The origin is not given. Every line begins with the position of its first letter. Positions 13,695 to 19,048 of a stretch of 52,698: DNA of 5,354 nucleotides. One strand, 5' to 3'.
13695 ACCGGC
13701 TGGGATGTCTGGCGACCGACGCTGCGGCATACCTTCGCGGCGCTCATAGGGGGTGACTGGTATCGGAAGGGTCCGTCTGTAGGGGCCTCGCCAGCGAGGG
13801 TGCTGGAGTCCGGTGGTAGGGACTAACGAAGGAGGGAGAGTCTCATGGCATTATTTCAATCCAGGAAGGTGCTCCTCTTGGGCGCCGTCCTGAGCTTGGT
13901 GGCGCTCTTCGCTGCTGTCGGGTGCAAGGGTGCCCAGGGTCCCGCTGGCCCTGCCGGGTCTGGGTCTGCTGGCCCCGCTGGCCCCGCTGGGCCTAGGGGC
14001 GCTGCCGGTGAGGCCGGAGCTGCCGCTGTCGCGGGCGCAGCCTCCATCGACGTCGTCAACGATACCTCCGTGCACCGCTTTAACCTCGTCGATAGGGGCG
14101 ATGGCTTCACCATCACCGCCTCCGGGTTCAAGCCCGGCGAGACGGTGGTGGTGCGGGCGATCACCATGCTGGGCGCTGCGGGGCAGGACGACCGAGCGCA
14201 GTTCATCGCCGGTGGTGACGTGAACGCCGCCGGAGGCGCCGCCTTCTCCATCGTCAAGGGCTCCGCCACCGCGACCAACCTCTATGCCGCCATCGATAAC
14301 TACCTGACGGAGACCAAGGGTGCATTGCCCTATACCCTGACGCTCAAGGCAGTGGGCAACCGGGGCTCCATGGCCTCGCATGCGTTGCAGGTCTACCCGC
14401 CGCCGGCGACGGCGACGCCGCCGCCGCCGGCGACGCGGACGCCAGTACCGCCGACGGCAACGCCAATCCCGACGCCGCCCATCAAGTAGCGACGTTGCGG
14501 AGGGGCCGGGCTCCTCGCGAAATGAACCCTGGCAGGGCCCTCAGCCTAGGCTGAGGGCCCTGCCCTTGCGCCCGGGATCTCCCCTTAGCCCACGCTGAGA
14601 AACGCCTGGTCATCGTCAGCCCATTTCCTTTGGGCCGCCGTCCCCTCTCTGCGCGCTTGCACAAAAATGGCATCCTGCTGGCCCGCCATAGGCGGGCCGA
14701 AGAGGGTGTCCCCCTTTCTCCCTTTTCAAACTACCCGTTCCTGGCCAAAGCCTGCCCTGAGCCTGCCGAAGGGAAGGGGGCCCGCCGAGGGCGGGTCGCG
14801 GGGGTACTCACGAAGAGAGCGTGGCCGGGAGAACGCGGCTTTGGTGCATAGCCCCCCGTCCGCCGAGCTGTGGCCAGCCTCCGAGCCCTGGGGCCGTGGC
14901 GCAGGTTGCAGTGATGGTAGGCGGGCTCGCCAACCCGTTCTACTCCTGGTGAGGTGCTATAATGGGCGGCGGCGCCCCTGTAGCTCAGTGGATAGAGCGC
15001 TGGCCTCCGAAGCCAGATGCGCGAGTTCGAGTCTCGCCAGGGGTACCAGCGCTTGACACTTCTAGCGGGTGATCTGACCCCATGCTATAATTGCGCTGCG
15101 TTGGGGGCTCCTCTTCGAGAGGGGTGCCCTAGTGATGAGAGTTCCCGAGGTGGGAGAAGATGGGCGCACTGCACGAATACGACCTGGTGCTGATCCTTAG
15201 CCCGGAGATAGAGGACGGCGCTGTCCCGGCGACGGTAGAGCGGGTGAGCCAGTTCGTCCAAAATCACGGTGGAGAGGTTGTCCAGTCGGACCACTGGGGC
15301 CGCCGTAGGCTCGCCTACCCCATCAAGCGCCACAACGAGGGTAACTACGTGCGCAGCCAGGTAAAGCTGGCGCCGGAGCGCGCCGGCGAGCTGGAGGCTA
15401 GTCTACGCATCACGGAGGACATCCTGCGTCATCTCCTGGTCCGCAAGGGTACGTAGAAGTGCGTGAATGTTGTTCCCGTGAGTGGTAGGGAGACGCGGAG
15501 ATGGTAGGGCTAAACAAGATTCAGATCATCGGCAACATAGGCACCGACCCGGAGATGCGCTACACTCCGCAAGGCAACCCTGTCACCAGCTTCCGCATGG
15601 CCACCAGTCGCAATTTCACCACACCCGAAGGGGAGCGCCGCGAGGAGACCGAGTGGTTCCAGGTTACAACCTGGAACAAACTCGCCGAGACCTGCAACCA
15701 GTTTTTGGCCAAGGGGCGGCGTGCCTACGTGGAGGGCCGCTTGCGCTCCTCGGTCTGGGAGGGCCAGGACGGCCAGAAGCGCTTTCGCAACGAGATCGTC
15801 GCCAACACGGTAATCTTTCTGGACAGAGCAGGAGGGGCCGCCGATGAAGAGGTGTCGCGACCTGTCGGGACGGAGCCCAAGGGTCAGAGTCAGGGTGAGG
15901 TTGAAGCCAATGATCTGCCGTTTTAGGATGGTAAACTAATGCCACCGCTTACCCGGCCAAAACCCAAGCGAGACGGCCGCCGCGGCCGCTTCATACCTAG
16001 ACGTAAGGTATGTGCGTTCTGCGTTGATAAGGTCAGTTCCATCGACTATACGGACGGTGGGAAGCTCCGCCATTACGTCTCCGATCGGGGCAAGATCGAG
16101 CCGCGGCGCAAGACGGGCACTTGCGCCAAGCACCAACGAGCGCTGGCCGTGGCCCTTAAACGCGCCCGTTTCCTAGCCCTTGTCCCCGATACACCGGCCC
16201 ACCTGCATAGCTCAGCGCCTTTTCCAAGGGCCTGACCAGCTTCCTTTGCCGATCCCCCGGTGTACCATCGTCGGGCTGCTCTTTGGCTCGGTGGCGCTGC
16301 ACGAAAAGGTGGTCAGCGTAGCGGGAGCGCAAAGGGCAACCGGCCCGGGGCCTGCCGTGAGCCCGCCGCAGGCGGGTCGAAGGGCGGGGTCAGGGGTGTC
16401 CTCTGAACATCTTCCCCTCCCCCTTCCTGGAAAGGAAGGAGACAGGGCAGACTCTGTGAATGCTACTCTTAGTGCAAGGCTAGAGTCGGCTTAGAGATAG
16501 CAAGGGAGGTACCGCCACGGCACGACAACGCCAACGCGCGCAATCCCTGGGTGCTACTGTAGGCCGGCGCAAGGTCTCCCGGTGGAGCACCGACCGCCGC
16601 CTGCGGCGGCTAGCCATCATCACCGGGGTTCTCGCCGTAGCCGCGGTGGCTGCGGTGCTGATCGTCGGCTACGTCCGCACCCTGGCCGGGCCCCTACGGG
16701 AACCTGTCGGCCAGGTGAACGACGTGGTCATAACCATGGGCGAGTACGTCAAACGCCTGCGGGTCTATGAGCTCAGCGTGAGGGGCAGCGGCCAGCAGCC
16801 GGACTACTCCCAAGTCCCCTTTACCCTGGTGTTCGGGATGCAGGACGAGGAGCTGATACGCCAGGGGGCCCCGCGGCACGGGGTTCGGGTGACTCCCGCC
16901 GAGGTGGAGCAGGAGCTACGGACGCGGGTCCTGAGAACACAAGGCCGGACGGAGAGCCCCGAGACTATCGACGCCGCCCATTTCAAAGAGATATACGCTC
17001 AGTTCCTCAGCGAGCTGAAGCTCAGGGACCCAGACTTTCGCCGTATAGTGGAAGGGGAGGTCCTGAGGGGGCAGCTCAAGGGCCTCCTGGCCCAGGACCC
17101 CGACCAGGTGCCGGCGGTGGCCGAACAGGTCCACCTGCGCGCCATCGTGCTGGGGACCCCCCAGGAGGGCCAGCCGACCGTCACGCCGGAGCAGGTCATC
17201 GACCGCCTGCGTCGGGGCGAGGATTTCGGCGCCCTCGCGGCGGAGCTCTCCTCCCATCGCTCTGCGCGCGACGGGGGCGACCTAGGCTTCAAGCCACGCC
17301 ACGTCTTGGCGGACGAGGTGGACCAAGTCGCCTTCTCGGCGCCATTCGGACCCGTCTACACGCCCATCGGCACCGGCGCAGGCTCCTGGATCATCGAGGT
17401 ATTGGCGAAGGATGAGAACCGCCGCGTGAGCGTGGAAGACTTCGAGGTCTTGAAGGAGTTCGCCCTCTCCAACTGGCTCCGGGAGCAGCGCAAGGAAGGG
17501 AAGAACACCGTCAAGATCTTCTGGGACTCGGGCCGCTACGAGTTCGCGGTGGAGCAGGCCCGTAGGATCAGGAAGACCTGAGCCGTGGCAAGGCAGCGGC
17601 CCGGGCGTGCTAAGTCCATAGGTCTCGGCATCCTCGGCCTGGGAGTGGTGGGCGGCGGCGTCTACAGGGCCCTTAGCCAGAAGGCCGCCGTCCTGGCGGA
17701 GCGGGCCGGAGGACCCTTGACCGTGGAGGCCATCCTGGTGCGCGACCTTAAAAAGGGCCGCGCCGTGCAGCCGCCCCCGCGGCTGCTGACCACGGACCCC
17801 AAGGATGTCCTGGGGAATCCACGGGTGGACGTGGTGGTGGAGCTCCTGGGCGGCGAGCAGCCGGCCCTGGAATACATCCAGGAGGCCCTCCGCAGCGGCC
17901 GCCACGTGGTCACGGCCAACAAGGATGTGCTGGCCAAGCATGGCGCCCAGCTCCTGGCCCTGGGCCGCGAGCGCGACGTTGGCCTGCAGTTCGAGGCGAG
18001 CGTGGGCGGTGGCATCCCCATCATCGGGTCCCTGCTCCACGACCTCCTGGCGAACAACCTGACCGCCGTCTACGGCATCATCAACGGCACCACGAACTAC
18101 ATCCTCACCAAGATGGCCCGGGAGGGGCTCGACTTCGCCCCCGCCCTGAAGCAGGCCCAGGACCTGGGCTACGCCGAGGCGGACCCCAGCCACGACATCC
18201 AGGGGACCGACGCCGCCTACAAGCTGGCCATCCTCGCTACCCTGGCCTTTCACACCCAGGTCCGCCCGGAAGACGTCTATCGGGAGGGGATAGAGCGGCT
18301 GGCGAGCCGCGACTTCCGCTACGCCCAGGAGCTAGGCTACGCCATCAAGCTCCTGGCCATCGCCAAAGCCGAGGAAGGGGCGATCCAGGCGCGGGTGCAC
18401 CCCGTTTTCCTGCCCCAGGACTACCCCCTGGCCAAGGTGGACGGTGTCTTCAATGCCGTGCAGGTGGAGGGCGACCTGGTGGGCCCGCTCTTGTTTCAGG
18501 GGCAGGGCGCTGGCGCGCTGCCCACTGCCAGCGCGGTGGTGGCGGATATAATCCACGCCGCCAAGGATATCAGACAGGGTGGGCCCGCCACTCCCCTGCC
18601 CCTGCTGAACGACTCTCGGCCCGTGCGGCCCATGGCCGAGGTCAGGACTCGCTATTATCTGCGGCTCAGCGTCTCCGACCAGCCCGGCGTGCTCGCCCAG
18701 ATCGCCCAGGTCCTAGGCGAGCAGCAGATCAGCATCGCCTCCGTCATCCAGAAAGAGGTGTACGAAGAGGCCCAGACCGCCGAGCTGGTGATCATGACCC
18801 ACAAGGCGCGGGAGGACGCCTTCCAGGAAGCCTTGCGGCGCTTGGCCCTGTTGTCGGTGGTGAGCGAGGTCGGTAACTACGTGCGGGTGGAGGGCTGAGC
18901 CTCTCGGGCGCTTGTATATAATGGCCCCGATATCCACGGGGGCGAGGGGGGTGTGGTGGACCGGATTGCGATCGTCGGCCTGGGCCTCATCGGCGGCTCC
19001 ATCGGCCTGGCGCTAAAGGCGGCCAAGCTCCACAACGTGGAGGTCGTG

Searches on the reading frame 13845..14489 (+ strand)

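Call 25: search_protein_families(library=pfam, proteins=[window:13845-14489:+])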
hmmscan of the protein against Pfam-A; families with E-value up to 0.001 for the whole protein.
window:13845-14489:+ (214 aa): 1 family
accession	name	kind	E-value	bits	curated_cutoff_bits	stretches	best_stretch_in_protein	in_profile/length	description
PF01391.23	Collagen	-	0.00019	21.6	27.2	1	26-64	13-58/60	Collagen triple helix repeat (20 copies)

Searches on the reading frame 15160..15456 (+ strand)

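Call 26: search_protein_families(library=pfam, proteins=[window:15160-15456:+])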
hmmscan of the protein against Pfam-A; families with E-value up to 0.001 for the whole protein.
window:15160-15456:+ (98 aa): 1 family
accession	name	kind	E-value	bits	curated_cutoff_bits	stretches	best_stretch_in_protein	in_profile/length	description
PF01250.22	Ribosomal_S6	-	7.8e-28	96.9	27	1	7-95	2-90/90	Ribosomal protein S6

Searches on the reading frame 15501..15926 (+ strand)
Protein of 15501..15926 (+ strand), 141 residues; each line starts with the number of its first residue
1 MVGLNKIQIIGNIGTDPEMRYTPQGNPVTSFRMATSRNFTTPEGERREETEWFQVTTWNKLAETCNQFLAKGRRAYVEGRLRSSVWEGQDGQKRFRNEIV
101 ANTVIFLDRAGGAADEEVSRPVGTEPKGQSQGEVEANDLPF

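Call 25: search_protein_families(library=pfam, proteins=[window:15501-15926:+])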
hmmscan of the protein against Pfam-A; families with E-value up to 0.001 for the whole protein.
window:15501-15926:+ (141 aa): 1 family
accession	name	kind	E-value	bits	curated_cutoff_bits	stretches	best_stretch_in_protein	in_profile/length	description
PF00436.31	SSB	-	5.8e-35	119.9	26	1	4-107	1-104/104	Single-strand binding protein family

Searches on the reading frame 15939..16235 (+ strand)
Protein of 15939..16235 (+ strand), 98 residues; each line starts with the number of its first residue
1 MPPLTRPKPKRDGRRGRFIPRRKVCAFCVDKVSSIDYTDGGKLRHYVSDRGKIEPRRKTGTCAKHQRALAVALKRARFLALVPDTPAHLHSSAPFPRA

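Call 44: find_encoding_contigs(protein=window:15939-16235:+, flank=10000, max_places=6)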
Protein window:15939-16235:+ (98 aa): 1 contig read that carries it; 1 place shown.
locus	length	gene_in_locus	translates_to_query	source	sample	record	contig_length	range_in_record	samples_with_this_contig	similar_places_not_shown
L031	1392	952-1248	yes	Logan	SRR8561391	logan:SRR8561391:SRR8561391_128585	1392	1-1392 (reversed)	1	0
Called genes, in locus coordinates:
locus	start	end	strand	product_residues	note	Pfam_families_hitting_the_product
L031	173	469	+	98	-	PF01250:Ribosomal_S6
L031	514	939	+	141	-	PF00436:SSB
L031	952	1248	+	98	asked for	PF01084:Ribosomal_S18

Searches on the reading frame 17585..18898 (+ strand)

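Call 57: search_protein_families(library=pfam, proteins=[window:17585-18898:+])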
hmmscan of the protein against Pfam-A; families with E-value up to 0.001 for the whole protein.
window:17585-18898:+ (437 aa): 4 families
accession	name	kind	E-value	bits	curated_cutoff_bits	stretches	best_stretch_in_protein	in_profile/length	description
PF00742.24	Homoserine_dh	-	1e-65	221.2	22.9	1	145-323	1-173/173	Homoserine dehydrogenase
PF03447.22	NAD_binding_3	-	1.6e-17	64.7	24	1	18-134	1-113/116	Homoserine dehydrogenase, NAD binding domain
PF01842.31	ACT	-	2.3e-11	43.7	27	1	357-420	1-61/66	ACT domain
PF22629.2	ACT_AHAS_ss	-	0.00016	22.2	27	1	359-423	1-62/67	AHAS small subunit-like ACT domain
